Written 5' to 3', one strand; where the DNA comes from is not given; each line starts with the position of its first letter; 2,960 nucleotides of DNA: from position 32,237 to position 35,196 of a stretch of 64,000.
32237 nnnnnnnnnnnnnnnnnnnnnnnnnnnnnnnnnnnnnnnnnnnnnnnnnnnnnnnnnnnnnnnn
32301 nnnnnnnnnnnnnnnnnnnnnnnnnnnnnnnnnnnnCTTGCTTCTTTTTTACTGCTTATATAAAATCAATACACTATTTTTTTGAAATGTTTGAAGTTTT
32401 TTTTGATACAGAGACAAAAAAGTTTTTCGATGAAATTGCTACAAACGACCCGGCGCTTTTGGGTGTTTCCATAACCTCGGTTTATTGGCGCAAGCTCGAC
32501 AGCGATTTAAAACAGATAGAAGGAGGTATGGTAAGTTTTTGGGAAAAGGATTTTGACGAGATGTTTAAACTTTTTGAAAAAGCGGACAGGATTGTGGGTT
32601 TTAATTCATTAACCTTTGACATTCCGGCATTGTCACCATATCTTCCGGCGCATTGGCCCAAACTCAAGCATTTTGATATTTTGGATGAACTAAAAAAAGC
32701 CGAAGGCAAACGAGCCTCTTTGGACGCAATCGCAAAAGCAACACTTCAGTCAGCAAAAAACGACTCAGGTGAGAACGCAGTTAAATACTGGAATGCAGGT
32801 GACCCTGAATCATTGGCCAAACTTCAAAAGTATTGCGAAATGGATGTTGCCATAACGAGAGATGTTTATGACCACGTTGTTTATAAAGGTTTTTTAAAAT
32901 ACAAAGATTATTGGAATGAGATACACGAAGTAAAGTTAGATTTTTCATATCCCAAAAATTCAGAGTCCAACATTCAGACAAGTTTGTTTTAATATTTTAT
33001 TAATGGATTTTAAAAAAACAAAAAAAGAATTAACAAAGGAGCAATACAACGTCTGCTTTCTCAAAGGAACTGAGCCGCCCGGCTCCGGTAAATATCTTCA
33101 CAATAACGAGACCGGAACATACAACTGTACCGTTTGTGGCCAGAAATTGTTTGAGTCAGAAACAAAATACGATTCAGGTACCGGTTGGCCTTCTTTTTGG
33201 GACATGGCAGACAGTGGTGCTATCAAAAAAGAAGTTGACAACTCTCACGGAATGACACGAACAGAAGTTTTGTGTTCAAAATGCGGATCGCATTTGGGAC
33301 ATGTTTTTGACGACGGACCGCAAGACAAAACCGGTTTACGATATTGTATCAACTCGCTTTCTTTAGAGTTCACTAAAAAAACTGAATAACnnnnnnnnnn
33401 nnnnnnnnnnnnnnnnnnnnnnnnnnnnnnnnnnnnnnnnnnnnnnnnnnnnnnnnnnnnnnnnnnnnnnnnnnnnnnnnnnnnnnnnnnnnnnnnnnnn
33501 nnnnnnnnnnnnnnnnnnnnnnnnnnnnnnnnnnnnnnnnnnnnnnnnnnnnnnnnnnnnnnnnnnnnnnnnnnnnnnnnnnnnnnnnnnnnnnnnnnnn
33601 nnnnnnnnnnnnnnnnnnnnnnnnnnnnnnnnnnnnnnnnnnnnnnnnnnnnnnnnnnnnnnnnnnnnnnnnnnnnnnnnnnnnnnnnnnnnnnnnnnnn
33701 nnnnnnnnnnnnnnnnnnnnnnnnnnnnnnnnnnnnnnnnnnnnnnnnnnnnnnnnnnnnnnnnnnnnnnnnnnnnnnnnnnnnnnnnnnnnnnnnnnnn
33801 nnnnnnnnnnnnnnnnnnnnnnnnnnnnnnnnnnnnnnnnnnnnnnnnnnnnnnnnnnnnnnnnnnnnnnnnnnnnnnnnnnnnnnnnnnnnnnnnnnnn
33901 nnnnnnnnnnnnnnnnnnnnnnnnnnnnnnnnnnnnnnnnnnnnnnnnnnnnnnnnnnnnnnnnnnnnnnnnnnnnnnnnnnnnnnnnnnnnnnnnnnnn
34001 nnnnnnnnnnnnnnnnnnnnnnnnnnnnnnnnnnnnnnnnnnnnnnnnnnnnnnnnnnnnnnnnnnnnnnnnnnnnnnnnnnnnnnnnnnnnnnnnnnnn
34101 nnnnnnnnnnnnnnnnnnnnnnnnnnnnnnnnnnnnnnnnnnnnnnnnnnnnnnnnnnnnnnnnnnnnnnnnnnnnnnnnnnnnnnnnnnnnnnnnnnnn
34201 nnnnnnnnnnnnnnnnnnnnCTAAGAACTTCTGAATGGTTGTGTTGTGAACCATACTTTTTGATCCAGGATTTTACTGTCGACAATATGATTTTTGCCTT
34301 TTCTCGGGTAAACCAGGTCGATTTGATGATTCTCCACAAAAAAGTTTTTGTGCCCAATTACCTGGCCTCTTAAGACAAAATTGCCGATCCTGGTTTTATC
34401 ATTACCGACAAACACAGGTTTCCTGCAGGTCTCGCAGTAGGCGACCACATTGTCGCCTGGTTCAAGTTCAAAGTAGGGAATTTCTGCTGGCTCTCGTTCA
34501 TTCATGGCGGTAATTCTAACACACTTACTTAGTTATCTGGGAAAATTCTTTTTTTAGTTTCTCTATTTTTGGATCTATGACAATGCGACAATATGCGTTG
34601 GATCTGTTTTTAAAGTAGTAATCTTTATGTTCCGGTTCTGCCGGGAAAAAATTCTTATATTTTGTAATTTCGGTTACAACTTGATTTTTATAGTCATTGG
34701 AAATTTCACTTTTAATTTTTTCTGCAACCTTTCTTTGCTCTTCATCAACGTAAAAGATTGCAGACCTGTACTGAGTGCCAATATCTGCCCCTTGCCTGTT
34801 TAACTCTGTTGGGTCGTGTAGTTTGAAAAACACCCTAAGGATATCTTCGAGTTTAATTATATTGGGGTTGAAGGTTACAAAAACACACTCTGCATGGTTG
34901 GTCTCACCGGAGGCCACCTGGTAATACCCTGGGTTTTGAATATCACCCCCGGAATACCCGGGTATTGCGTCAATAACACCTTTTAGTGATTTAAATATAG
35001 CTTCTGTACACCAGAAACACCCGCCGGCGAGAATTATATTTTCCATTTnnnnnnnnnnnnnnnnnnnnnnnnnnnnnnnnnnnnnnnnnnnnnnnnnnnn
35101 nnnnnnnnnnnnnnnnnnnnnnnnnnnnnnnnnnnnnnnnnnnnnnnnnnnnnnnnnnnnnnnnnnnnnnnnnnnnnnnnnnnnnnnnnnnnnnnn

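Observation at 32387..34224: Operon pairing a DEDDy exonuclease, MsrB and a stand-alone Cas4-like Fe-S nuclease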

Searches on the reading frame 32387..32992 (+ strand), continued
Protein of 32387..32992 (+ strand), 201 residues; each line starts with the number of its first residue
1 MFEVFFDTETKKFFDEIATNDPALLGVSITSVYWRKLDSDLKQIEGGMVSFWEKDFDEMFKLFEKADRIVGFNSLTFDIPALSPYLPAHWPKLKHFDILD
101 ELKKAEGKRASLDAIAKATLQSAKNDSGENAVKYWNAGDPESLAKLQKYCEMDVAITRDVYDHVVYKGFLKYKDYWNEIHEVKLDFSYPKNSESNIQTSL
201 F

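Call 65: find_encoding_contigs(protein=P0166, flank=8000, max_places=3)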
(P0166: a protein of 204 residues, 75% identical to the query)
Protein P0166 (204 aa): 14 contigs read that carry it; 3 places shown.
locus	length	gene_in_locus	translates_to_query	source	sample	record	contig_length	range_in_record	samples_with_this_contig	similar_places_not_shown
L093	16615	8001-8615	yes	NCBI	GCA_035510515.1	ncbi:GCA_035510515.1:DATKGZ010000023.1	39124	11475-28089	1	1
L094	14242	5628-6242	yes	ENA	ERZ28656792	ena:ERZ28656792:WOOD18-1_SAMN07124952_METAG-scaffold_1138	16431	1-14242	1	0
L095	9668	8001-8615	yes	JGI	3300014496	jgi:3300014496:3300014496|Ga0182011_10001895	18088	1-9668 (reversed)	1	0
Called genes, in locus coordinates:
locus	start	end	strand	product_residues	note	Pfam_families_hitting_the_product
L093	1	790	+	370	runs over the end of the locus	PF20706:GT4-conflict, PF00534:Glycos_transf_1, PF13692:Glyco_trans_1_4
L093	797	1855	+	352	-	PF00483:NTP_transferase, PF22640:ManC_GMP_beta-helix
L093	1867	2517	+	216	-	PF02397:Bac_transf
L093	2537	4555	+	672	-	PF13196:DUF4012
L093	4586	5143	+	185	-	PF11967:RecO_N, PF02565:RecO_C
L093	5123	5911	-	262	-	PF00950:ABC-3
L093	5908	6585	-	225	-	PF02463:SMC_N (faint), PF00005:ABC_tran, PF00004:AAA (faint), PF13304:AAA_21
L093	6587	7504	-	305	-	PF01297:ZnuA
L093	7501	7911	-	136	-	PF01475:FUR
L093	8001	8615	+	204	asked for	PF13482:RNase_H_2, PF10108:DNA_pol_B_exo2 (faint)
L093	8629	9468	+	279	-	-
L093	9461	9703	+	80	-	-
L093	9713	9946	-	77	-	-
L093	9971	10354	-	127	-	PF07883:Cupin_2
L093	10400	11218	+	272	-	-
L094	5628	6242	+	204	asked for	PF13482:RNase_H_2, PF10108:DNA_pol_B_exo2 (faint)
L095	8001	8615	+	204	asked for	PF13482:RNase_H_2, PF10108:DNA_pol_B_exo2 (faint)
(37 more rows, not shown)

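Call 98: search_protein_families(library=ncbifam, proteins=[window:32387-32992:+], max_evalue=10)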
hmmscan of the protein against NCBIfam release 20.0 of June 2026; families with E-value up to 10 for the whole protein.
window:32387-32992:+ (201 aa): 0 families

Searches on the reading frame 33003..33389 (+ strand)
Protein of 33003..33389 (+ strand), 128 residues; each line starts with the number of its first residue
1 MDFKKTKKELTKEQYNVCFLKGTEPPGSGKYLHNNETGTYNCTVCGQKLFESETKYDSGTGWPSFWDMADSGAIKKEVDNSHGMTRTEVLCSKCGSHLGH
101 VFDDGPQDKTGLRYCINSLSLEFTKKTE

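Call 3: search_protein_families(library=pfam, proteins=[window:33003-33389:+], max_evalue=0.01)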
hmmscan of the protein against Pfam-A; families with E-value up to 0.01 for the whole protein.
window:33003-33389:+ (128 aa): 5 families
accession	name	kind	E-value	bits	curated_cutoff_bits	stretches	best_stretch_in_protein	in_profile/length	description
PF01641.26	SelR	-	3.8e-52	175.6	24.9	1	10-124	1-115/116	SelR domain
PF24046.1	At4g08330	-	1.5e-05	25.5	27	1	85-109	75-99/129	At4g08330 beta-tent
PF08271.17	Zn_Ribbon_TF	-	6.6e-05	22.8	29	0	31-63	11-41/43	TFIIB zinc-binding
PF03226.21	Yippee-Mis18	-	0.00094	19.8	26.6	1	77-122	48-94/108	Yippee zinc-binding/DNA-binding /Mis18, centromere assembly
PF10058.14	Zn_ribbon_10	-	0.0063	16.7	24.2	0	80-102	14-36/54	ER junction formation factor lunapark, zinc ribbon finger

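Call 4: search_protein_families(library=ncbifam, proteins=[window:33003-33389:+], max_evalue=0.01)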
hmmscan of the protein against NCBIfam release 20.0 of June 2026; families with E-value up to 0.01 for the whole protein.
window:33003-33389:+ (128 aa): 4 families
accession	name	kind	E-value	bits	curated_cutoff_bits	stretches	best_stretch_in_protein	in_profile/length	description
TIGR00357.1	TIGR00357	equivalog_domain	1.2e-51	174.2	113.05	1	5-127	6-127/134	peptide-methionine (R)-S-oxide reductase MsrB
NF004042.0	PRK05550.1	equivalog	6.2e-42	143.7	330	1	4-127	5-125/293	bifunctional methionine sulfoxide reductase B/A protein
NF010625.0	PRK14018.1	equivalog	5.3e-38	130.8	522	1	5-124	384-503/521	bifunctional peptide-methionine (S)-S-oxide reductase MsrA/peptide-methionine (R)-S-oxide reductase MsrB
NF004036.0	PRK05508.1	equivalog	2.4e-36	124.2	179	1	7-127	3-120/121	methionine-R-sulfoxide reductase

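Call 60: search_protein_families(library=padloc, proteins=[window:33003-33389:+], max_evalue=0.01)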
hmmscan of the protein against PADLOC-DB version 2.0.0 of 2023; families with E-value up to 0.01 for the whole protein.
window:33003-33389:+ (128 aa): 0 families

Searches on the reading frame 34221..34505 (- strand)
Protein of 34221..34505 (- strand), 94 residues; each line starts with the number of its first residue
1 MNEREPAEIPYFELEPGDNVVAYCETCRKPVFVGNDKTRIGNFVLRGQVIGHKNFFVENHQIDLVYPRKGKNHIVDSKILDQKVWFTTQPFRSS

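Call 3: search_protein_families(library=pfam, proteins=[window:34221-34505:-], max_evalue=0.01)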
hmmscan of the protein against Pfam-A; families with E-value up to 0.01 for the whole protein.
window:34221-34505:- (94 aa): 0 families

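Call 4: search_protein_families(library=ncbifam, proteins=[window:34221-34505:-], max_evalue=0.01)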
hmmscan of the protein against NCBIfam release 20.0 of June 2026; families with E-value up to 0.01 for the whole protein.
window:34221-34505:- (94 aa): 0 families

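Call 60: search_protein_families(library=padloc, proteins=[window:34221-34505:-], max_evalue=0.01)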
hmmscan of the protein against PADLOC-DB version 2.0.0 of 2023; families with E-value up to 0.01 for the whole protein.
window:34221-34505:- (94 aa): 0 families

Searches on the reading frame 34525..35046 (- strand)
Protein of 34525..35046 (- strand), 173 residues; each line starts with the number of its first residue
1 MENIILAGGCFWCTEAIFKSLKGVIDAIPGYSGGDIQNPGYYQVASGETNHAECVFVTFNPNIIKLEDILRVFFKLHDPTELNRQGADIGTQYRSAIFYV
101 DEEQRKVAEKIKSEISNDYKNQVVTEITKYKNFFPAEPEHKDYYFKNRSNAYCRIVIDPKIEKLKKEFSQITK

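Call 3: search_protein_families(library=pfam, proteins=[window:34525-35046:-], max_evalue=0.01)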
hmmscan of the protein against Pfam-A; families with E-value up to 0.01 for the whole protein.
window:34525-35046:- (173 aa): 1 family
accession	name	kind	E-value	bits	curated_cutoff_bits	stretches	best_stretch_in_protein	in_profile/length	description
PF01625.27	PMSR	-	1.6e-60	204.2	23.7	1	4-153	2-152/153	Peptide methionine sulfoxide reductase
